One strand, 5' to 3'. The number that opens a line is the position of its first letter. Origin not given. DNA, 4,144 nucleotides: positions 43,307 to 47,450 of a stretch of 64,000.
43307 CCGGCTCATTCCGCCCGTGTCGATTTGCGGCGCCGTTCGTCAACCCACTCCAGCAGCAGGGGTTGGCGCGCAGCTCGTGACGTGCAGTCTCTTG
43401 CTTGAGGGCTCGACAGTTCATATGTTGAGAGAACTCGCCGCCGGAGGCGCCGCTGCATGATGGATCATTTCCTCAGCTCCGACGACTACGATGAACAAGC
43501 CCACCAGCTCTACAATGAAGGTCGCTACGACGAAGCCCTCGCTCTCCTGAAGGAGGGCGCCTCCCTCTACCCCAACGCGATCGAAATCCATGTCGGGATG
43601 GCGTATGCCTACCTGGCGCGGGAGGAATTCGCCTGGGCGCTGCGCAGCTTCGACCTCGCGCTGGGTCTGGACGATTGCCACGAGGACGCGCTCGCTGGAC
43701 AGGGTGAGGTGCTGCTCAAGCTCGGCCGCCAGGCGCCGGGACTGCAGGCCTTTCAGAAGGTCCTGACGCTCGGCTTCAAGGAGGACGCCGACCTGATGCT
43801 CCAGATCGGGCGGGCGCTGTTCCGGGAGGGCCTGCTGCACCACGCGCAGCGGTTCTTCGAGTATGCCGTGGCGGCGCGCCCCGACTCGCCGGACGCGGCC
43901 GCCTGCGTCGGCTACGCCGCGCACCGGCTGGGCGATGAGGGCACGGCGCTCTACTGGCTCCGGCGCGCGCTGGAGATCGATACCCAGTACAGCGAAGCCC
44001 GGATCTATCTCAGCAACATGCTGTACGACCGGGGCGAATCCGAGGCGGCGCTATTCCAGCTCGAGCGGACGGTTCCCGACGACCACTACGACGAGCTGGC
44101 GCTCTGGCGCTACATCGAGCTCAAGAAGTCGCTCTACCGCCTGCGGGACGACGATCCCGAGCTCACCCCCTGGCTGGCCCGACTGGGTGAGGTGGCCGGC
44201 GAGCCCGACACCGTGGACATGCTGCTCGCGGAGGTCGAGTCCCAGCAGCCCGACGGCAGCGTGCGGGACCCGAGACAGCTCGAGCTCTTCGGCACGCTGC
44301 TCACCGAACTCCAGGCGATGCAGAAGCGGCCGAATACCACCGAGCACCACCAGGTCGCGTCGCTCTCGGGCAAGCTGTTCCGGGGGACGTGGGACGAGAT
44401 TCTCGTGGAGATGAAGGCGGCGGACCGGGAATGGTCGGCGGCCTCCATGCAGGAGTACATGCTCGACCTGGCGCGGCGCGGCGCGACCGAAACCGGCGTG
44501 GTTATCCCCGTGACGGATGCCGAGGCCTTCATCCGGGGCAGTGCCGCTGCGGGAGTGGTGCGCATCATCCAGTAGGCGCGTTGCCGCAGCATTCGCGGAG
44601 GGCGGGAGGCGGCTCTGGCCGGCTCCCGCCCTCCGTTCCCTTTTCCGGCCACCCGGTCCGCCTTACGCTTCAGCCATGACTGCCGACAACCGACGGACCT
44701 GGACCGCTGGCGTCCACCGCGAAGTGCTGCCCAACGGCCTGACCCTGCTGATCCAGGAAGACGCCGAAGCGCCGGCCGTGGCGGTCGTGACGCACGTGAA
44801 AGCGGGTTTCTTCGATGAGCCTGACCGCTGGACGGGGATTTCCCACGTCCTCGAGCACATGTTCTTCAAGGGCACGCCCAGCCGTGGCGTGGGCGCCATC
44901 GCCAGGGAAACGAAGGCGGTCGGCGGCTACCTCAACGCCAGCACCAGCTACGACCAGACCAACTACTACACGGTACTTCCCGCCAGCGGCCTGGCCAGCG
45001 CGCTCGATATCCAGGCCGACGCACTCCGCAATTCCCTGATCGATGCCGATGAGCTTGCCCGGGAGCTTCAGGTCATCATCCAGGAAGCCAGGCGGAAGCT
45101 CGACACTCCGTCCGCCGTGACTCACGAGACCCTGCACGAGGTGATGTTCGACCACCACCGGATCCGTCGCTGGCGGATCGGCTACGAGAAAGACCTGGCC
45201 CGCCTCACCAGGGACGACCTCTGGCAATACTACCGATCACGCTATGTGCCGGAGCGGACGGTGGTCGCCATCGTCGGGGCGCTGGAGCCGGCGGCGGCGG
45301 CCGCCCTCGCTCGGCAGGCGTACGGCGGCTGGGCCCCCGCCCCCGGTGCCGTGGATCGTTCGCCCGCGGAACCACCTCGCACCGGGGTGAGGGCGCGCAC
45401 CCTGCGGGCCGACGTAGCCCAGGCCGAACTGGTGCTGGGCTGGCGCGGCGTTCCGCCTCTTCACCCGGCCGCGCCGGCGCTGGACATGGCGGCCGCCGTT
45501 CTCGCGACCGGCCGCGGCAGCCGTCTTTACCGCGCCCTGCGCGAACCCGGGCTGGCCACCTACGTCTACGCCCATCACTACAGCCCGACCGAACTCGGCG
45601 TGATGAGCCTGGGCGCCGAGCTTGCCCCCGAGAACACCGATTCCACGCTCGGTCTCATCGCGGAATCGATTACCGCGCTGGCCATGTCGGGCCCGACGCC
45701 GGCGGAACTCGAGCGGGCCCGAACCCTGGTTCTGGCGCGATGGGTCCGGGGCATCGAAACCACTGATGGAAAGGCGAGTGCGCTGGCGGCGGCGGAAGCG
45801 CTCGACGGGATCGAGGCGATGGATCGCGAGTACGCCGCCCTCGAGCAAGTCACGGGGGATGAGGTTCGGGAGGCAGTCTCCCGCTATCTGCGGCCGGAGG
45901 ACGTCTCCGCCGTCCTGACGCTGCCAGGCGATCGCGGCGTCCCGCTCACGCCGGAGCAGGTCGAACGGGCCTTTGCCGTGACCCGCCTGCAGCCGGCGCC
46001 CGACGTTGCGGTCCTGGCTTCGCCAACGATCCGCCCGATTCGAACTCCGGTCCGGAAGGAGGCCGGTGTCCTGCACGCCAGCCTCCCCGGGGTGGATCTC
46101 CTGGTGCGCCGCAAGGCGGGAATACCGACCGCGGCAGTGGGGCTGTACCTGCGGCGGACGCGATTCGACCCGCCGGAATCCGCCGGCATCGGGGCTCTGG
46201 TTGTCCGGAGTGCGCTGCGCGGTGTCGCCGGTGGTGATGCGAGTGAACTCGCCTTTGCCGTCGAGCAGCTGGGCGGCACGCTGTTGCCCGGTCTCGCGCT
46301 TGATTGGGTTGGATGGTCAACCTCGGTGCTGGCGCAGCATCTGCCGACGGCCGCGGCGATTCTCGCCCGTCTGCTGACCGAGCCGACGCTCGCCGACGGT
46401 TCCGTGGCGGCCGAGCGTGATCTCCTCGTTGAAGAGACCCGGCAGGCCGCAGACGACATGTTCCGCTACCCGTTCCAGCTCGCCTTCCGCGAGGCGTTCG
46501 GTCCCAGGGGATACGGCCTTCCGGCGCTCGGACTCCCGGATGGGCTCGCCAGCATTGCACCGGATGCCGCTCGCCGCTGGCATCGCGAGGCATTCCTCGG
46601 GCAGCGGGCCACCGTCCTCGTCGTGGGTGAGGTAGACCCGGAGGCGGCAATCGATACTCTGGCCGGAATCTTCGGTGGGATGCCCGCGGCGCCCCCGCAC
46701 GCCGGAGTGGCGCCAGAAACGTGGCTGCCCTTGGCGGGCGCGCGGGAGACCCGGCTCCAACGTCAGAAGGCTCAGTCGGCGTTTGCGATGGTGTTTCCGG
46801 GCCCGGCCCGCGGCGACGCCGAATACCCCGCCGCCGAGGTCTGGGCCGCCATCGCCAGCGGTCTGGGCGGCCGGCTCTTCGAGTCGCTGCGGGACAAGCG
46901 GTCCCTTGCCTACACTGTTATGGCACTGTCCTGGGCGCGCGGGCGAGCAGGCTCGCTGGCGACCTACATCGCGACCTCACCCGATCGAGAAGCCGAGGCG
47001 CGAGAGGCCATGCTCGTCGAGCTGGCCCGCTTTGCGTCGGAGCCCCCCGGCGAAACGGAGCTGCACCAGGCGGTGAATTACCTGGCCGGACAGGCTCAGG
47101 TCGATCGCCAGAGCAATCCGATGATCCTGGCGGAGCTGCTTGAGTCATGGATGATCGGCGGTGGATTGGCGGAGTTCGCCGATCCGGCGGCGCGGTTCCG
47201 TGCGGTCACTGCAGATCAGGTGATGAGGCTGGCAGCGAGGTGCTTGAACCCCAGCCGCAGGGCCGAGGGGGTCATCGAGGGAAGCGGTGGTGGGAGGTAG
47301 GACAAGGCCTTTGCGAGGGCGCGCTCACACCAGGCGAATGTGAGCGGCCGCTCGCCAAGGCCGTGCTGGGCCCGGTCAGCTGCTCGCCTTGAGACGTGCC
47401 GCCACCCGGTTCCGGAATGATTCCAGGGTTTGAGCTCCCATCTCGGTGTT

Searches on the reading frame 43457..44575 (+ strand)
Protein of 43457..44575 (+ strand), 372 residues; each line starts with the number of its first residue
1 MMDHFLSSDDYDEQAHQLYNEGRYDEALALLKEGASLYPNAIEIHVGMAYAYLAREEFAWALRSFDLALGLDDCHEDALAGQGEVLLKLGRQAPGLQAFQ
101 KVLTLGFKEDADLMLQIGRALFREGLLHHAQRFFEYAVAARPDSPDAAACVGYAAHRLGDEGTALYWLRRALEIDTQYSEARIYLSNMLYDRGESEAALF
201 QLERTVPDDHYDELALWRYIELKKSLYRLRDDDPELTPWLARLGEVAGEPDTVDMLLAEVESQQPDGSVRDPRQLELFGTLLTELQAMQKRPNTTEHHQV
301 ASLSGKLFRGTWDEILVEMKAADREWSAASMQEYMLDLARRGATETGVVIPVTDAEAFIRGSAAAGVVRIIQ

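Call 32: search_protein_families(library=pfam, proteins=[window:43457-44575:+])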
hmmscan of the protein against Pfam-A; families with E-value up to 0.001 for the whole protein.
window:43457-44575:+ (372 aa): 9 families
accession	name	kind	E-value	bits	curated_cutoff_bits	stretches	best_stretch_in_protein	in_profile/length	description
PF07719.23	TPR_2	-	4.6e-13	48.6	27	0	11-40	4-33/34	Tetratricopeptide repeat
PF14559.12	TPR_19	-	2.2e-12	47.6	25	1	21-62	4-45/68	Tetratricopeptide repeat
PF13428.12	TPR_14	-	1.4e-09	38.1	23.5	1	13-50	6-43/44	Tetratricopeptide repeat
PF00515.34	TPR_1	-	1e-07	31.9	27.8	0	43-72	2-31/34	Tetratricopeptide repeat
PF13432.12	TPR_16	-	2.1e-07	31.7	32.7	1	115-177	1-63/65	Tetratricopeptide repeat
PF13431.12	TPR_17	-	6.6e-07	29.6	24.4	0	133-165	1-33/34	Tetratricopeptide repeat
PF13181.12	TPR_8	-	2.3e-06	27.7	25.7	0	111-143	1-33/34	Tetratricopeptide repeat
PF13414.12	TPR_11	-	5.1e-06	26.5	26.8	1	16-53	2-39/42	TPR repeat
PF12895.13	ANAPC3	-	1.1e-05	26.1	27.2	0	162-205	6-49/82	Anaphase-promoting complex, cyclosome, subunit 3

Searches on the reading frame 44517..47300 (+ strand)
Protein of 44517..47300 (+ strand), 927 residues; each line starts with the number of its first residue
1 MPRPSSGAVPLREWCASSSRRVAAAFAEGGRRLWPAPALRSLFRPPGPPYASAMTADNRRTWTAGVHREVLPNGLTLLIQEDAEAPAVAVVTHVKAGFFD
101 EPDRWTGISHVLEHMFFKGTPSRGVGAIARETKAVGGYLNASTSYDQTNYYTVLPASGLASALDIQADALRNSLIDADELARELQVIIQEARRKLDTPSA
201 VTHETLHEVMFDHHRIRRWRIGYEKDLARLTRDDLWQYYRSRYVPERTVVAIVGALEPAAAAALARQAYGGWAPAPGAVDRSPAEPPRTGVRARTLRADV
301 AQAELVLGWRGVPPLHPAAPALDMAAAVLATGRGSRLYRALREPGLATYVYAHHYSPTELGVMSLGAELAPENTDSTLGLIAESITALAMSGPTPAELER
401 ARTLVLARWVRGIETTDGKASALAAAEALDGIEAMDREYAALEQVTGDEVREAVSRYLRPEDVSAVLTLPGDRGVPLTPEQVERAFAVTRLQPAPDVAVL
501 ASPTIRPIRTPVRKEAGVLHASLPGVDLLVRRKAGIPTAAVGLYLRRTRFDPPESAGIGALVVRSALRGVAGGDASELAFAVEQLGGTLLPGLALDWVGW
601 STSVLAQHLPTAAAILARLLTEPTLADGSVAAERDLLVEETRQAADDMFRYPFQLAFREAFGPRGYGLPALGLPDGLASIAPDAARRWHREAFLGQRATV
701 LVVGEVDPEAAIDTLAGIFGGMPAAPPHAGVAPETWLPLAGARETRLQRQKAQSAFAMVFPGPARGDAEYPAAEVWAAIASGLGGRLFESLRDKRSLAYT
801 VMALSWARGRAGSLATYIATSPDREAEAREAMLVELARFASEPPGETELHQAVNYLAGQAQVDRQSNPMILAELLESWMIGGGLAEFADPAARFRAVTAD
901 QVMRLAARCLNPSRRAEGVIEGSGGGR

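Call 88: search_protein_families(library=ncbifam, proteins=[window:44517-47300:+])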
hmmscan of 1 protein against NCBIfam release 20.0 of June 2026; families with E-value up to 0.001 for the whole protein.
window:44517-47300:+ (927 aa): 4 families
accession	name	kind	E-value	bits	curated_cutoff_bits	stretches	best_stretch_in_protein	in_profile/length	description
NF047422.1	YfmF_fam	equivalog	1.6e-27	96.4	285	2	176-454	120-398/412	EF-P 5-aminopentanol modification-associated protein YfmF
TIGR02110.1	PQQ_syn_pqqF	equivalog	3e-21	75.9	320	1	68-296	2-232/697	pyrroloquinoline quinone biosynthesis protein PqqF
NF047421.1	YfmH_fam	equivalog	1.7e-15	57.1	250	1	106-466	60-419/425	EF-P 5-aminopentanol modification-associated protein YfmH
NF011681.0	PRK15101.1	equivalog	2.2e-12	45.8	765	1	71-223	49-202/961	pitrilysin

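Call 89: search_protein_families(library=pfam, proteins=[window:44517-47300:+])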
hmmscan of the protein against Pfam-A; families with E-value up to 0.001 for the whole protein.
window:44517-47300:+ (927 aa): 2 families
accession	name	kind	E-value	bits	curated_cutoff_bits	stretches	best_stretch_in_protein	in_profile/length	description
PF05193.26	Peptidase_M16_C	-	1.9e-53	181.5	23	2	230-403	2-179/181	Peptidase M16 inactive domain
PF00675.25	Peptidase_M16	-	5.3e-33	114.4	22.3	2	78-216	3-141/149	Insulinase (Peptidase family M16)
